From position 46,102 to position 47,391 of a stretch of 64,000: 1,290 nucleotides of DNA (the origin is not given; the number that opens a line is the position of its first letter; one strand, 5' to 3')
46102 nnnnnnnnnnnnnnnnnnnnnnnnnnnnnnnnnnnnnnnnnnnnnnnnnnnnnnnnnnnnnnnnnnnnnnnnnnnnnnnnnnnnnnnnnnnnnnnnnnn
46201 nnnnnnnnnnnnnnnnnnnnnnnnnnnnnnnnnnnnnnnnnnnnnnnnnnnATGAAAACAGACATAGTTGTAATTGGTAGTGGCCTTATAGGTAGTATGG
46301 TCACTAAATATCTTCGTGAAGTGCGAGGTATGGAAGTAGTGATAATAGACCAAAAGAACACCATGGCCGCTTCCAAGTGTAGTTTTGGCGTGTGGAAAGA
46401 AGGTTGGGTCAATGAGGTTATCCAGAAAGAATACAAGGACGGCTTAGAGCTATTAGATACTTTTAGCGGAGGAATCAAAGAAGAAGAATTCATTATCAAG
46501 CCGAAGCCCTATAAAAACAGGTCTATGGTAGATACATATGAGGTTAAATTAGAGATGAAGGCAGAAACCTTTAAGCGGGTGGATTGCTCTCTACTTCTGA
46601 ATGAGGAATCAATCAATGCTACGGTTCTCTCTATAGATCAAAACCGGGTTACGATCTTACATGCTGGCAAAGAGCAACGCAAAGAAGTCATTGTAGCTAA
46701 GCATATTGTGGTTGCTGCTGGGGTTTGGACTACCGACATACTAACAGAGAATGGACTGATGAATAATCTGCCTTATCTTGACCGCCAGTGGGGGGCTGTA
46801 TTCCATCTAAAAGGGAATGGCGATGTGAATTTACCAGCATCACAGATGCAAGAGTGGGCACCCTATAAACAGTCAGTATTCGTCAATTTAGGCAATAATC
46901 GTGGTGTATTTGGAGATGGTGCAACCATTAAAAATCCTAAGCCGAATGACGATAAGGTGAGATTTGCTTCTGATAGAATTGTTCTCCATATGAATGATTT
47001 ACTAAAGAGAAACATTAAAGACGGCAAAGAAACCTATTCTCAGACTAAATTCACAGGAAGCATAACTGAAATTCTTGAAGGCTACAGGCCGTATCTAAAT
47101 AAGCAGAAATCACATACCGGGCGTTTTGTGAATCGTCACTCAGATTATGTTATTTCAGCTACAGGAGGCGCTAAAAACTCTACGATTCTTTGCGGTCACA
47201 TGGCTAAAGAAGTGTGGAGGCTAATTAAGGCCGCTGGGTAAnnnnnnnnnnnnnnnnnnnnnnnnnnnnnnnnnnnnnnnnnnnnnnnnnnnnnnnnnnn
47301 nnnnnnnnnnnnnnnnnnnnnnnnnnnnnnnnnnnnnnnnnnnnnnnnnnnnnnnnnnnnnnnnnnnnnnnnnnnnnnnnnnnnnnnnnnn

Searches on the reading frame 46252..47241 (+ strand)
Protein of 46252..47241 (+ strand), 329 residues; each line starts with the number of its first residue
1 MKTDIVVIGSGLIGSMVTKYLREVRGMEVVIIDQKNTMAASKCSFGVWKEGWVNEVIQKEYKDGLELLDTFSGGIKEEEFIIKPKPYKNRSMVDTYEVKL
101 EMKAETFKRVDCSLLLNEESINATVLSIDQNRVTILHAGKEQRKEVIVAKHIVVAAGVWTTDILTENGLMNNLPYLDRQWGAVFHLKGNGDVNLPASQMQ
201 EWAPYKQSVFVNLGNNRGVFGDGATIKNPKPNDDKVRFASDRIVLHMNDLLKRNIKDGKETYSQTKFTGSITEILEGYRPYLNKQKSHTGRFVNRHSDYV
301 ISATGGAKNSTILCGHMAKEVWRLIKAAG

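Call 114: search_protein_families(library=pfam, proteins=[window:46252-47241:+], max_evalue=0.0001)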
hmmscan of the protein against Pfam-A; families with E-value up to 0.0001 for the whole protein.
window:46252-47241:+ (329 aa): 2 families
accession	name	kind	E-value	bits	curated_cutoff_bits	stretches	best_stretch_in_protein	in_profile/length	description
PF01266.30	DAO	-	4.6e-12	46.6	27.9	1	4-70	1-73/353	FAD dependent oxidoreductase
PF07992.20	Pyr_redox_2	-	6.5e-08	32.8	26.1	1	4-169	2-119/291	Pyridine nucleotide-disulphide oxidoreductase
